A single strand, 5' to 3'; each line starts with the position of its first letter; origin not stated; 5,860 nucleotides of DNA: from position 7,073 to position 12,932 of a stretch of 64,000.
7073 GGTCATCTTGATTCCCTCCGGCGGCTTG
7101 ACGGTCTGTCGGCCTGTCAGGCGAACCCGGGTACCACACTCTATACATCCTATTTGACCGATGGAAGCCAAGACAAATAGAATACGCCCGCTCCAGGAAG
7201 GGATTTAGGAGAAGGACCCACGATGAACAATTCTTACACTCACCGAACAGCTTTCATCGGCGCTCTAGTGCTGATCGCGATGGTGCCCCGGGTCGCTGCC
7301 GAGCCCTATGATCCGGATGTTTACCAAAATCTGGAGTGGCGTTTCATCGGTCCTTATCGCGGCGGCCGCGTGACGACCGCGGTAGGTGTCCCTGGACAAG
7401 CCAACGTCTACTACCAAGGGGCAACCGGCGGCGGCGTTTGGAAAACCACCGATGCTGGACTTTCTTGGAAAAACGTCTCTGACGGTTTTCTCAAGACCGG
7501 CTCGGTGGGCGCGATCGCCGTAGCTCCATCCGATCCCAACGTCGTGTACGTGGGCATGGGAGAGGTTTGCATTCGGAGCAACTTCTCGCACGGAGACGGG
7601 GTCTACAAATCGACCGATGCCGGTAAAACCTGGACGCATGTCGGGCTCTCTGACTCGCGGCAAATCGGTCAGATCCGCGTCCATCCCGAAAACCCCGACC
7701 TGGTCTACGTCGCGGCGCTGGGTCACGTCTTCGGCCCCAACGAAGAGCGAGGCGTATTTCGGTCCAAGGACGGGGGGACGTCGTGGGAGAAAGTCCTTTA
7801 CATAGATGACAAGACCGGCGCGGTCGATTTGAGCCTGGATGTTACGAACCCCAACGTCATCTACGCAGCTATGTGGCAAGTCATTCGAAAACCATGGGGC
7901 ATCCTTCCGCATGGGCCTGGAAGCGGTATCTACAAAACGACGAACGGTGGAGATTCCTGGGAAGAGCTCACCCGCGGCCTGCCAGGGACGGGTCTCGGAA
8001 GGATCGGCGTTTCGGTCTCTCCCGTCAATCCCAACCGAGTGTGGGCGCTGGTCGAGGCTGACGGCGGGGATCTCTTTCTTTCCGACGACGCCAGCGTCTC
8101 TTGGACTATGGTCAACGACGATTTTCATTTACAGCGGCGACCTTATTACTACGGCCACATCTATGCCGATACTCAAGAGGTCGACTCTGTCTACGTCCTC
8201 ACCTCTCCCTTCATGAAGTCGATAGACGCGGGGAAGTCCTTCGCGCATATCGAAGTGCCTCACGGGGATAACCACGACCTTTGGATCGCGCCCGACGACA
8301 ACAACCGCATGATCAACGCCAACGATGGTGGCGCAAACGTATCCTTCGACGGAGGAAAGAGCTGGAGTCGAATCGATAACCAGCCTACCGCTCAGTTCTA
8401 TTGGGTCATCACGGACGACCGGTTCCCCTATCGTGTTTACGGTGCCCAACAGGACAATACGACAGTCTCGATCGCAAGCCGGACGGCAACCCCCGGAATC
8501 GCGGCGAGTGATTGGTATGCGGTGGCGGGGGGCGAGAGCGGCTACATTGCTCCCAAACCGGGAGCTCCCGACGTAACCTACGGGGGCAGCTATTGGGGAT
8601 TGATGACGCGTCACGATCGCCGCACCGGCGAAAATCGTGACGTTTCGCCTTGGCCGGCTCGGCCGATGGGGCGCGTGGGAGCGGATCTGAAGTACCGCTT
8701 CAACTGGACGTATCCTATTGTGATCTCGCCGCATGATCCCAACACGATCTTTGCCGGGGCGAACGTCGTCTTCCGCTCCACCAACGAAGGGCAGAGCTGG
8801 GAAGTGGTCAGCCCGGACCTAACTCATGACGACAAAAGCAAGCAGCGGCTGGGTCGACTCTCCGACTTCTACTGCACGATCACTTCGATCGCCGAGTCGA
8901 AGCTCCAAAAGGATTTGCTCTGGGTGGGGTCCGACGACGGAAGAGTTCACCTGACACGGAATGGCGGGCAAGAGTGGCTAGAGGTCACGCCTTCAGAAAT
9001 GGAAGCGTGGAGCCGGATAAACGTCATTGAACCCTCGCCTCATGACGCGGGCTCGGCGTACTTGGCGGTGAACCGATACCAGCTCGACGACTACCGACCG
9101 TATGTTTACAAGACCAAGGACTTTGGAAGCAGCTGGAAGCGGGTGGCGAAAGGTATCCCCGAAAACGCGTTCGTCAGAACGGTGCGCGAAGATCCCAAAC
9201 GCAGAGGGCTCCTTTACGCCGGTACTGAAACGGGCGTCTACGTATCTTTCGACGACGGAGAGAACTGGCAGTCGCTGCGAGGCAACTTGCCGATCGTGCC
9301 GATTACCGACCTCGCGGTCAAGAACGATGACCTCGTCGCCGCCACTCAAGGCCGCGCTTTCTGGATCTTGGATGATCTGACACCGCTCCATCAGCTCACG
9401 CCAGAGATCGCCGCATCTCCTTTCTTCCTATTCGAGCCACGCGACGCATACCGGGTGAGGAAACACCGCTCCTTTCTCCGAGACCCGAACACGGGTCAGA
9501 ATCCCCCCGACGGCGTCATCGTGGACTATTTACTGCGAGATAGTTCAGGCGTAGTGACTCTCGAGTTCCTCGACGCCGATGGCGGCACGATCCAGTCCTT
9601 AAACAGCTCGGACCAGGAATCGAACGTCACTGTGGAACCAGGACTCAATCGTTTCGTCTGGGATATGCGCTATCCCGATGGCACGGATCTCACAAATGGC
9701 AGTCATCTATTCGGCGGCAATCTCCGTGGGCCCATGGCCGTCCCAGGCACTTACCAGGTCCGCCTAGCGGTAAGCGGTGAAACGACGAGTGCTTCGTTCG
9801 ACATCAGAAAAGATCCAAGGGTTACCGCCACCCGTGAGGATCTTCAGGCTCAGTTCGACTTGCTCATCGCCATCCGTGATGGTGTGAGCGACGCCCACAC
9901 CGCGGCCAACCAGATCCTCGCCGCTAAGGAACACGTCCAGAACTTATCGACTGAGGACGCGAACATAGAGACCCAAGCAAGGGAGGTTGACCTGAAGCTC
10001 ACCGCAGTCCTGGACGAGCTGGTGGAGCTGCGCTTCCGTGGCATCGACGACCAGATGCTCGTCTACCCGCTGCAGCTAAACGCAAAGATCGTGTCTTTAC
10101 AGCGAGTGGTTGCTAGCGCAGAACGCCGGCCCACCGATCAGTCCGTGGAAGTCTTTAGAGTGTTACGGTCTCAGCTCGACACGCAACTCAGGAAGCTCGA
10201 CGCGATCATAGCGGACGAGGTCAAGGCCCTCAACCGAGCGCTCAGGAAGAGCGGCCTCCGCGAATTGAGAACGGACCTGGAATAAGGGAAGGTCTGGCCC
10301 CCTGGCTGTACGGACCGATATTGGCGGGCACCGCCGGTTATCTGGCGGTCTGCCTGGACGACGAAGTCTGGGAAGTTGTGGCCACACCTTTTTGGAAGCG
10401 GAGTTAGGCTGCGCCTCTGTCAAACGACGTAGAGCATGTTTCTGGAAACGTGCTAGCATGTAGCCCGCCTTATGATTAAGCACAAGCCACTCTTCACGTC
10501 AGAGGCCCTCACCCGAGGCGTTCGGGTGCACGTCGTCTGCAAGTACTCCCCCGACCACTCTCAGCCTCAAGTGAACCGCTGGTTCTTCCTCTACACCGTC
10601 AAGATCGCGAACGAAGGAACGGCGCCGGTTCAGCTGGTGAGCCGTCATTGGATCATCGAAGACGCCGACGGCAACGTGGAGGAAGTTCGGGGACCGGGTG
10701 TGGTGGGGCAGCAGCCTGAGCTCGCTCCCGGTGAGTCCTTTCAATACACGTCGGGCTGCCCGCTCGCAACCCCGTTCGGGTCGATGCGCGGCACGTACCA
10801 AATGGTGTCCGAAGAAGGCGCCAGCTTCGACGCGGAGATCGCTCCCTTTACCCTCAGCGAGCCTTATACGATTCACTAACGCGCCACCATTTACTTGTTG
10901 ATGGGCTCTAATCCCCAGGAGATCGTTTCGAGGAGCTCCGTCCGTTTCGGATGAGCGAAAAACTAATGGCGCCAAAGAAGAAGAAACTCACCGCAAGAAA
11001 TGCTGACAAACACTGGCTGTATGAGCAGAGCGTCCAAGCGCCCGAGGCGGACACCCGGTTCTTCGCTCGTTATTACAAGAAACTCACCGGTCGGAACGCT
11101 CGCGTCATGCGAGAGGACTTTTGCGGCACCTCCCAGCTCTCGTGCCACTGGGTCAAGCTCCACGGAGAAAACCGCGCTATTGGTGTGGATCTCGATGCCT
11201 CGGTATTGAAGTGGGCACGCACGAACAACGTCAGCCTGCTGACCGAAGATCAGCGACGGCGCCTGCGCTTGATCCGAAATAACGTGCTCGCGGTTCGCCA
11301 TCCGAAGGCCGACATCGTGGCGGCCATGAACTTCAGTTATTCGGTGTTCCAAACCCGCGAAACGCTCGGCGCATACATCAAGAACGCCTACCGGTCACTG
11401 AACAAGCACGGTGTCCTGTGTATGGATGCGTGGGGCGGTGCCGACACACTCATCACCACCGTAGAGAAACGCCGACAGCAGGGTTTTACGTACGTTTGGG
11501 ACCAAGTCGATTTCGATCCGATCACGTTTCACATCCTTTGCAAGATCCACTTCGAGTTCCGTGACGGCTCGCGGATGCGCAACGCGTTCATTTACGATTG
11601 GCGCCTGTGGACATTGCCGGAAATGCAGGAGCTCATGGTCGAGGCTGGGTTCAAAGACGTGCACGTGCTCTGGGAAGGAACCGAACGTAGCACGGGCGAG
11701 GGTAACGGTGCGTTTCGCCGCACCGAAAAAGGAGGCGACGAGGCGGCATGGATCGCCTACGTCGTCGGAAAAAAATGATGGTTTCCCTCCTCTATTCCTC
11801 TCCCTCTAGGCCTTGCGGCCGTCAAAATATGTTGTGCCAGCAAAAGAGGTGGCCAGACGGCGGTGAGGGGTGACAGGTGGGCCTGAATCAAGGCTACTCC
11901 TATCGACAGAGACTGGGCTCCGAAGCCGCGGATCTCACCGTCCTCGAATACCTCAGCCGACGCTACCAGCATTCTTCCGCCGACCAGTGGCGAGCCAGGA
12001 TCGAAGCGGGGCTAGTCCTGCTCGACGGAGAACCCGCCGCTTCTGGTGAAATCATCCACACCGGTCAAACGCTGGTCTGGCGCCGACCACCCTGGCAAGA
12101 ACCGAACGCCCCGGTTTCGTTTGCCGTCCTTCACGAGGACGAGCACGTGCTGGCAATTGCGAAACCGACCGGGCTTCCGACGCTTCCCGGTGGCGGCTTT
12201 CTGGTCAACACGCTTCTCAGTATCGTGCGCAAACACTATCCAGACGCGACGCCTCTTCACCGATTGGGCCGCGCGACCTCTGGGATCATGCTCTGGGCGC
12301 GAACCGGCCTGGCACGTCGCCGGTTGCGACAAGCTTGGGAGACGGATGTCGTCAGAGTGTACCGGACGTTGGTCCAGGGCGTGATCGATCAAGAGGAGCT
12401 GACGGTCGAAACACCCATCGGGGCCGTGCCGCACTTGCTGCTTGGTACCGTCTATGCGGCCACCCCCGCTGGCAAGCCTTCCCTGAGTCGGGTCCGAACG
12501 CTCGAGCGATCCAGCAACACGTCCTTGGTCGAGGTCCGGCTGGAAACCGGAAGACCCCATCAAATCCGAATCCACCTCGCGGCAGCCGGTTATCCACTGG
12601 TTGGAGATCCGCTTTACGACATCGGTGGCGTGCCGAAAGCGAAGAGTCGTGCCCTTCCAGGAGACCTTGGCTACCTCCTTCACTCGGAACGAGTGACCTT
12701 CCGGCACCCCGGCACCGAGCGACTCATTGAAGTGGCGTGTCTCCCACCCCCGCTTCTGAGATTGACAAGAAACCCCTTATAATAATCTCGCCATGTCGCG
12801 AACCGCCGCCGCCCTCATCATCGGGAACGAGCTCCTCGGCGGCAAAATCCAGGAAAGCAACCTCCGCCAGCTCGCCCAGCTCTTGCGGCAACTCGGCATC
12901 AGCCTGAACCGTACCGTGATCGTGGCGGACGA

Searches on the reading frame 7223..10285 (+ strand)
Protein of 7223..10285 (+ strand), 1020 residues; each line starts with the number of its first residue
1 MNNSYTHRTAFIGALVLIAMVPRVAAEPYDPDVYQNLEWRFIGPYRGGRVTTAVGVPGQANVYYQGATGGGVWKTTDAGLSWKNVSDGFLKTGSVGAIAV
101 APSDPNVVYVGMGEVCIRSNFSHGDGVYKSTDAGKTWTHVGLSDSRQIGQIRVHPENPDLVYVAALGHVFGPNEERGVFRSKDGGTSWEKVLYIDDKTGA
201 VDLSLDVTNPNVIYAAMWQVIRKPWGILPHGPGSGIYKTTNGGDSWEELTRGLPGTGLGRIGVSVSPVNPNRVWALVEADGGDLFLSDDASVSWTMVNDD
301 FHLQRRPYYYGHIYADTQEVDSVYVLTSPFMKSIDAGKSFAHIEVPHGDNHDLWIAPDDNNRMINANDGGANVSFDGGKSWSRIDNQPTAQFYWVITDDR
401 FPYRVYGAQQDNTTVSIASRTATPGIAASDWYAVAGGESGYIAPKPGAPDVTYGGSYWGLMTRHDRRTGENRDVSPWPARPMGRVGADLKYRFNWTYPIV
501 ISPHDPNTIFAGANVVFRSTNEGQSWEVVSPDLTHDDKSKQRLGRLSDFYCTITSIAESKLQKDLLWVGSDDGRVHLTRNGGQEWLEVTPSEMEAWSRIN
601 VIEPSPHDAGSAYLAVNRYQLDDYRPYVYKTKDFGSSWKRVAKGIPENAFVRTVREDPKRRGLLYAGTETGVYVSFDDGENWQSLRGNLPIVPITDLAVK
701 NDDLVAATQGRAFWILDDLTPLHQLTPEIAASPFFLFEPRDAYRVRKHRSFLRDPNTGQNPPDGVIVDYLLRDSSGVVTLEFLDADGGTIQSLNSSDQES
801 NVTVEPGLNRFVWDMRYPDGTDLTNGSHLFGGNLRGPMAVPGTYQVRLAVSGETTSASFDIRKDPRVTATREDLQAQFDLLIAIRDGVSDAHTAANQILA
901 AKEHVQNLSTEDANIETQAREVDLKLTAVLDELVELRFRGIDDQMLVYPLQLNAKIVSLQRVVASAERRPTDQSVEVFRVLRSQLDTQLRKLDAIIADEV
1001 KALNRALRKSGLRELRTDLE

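Call 37: search_protein_families(library=pfam, proteins=[window:7223-10285:+], max_evalue=0.001)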
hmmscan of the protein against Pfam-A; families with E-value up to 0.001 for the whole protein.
window:7223-10285:+ (1020 aa): 3 families
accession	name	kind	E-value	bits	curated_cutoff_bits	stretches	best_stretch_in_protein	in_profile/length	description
PF15902.12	Sortilin-Vps10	-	1.4e-30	106.9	33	3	127-252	3-115/446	Sortilin, neurotensin receptor 3,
PF02012.26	BNR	-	3.1e-10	38.9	27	0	373-383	2-12/12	BNR/Asp-box repeat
PF13088.12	BNR_2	-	4.8e-05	23.3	31.4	0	127-219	188-269/277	BNR repeat-like domain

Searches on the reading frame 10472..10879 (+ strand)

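Call 37: search_protein_families(library=pfam, proteins=[window:10472-10879:+], max_evalue=0.001)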
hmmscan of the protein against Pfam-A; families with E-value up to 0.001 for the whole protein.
window:10472-10879:+ (135 aa): 1 family
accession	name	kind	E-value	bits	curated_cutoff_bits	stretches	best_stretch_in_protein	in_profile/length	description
PF04379.20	DUF525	-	3.9e-37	126.8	27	1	28-112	2-86/87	ApaG domain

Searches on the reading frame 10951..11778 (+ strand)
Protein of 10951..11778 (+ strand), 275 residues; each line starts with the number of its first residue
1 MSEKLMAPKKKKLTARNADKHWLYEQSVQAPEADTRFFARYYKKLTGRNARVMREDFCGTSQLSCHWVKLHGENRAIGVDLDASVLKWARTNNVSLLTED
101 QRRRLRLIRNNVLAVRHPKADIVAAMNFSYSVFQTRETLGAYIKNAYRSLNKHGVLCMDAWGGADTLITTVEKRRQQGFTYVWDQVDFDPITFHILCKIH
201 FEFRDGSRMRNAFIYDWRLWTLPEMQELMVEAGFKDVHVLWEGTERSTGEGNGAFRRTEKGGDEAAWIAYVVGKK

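Call 37: search_protein_families(library=pfam, proteins=[window:10951-11778:+], max_evalue=0.001)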
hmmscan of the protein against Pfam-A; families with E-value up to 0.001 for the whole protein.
window:10951-11778:+ (275 aa): 3 families
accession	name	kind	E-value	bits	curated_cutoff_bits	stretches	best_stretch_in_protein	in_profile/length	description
PF13649.12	Methyltransf_25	-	5.8e-05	24.1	27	1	58-154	6-97/97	Methyltransferase domain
PF08241.18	Methyltransf_11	-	0.00031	21.8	21.2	1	58-157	5-94/95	Methyltransferase domain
PF13847.12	Methyltransf_31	-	0.00082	19.5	27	0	57-176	11-127/145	Methyltransferase domain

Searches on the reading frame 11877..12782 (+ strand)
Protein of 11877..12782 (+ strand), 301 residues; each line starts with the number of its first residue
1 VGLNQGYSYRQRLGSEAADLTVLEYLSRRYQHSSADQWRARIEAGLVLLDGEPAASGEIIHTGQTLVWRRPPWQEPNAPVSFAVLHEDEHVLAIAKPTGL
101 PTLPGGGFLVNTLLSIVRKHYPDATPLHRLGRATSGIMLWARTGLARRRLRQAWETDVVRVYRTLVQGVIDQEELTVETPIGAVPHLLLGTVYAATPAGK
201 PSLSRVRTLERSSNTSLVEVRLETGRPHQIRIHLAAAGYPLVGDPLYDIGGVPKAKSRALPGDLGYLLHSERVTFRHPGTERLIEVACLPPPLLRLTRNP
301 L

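Call 37: search_protein_families(library=pfam, proteins=[window:11877-12782:+], max_evalue=0.001)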
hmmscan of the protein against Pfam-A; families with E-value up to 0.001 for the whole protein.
window:11877-12782:+ (301 aa): 1 family
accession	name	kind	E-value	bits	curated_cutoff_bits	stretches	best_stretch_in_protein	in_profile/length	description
PF00849.27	PseudoU_synth_2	-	5.7e-22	79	26.8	1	90-236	1-152/152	RNA pseudouridylate synthase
